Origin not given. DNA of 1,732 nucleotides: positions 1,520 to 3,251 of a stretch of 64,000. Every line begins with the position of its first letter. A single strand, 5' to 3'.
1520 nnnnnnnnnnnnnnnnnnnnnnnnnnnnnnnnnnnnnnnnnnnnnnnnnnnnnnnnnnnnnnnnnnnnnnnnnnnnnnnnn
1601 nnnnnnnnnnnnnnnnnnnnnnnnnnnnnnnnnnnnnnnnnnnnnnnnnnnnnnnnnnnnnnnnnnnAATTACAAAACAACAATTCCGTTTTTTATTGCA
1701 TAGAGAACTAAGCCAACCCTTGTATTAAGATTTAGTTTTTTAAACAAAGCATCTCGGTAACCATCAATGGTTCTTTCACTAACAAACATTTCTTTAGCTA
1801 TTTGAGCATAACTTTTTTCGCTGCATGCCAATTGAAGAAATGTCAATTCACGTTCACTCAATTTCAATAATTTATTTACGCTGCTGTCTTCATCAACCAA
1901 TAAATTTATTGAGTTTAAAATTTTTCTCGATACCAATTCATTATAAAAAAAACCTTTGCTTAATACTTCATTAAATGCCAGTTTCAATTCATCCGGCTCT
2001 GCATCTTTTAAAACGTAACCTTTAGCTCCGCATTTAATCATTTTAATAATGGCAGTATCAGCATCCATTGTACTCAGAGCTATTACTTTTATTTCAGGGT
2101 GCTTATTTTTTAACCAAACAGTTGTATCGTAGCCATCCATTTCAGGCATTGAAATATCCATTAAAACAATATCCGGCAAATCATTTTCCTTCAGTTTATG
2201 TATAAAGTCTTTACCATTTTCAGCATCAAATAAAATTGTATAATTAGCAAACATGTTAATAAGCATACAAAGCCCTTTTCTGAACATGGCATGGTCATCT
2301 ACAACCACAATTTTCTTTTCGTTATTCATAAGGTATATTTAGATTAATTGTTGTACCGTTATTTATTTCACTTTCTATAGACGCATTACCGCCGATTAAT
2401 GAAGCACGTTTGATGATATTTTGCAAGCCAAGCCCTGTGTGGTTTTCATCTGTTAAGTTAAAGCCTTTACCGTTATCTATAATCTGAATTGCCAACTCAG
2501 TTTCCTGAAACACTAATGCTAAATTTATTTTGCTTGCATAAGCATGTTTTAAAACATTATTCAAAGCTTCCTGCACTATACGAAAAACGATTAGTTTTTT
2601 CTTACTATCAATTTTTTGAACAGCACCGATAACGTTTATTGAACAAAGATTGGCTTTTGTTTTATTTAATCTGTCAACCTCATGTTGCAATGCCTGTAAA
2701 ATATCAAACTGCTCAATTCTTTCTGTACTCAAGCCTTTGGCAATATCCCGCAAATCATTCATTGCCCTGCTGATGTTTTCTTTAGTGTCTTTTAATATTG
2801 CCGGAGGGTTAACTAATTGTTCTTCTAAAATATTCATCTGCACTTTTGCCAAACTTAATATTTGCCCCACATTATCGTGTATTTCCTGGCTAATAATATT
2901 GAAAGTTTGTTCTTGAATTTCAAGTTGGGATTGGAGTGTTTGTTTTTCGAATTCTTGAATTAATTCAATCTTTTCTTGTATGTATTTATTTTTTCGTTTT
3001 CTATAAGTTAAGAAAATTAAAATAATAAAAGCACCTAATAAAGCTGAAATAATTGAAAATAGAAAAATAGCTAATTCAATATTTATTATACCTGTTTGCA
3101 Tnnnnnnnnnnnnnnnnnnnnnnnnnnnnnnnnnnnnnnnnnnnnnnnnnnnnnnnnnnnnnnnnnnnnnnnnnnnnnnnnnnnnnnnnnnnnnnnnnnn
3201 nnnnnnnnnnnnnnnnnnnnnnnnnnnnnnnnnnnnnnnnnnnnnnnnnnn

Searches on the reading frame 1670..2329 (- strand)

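Call 76: search_protein_families(library=pfam, proteins=[window:1670-2329:-], max_evalue=0.0001)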
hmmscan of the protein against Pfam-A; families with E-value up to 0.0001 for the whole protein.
window:1670-2329:- (219 aa): 2 families
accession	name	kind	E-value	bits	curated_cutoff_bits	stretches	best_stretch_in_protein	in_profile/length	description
PF00072.30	Response_reg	-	7.1e-25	87.8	30.2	1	7-118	1-109/111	Response regulator receiver domain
PF00196.25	GerE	-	9.9e-13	48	23.5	1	157-211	3-57/57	Bacterial regulatory proteins, luxR family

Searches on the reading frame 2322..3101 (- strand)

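Call 76: search_protein_families(library=pfam, proteins=[window:2322-3101:-], max_evalue=0.0001)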
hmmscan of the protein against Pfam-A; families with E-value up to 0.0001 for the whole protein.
window:2322-3101:- (259 aa): 3 families
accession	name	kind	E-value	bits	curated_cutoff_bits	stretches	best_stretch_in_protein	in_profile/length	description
PF02518.31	HATPase_c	-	5.6e-11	43.3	26.4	1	172-258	6-109/111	Histidine kinase-, DNA gyrase B-, and HSP90-like ATPase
PF07730.19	HisKA_3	-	2.6e-08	34.7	24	1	70-125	5-64/68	Histidine kinase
PF13581.12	HATPase_c_2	-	1.2e-05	25.7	27.4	1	175-222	35-87/127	Histidine kinase-like ATPase domain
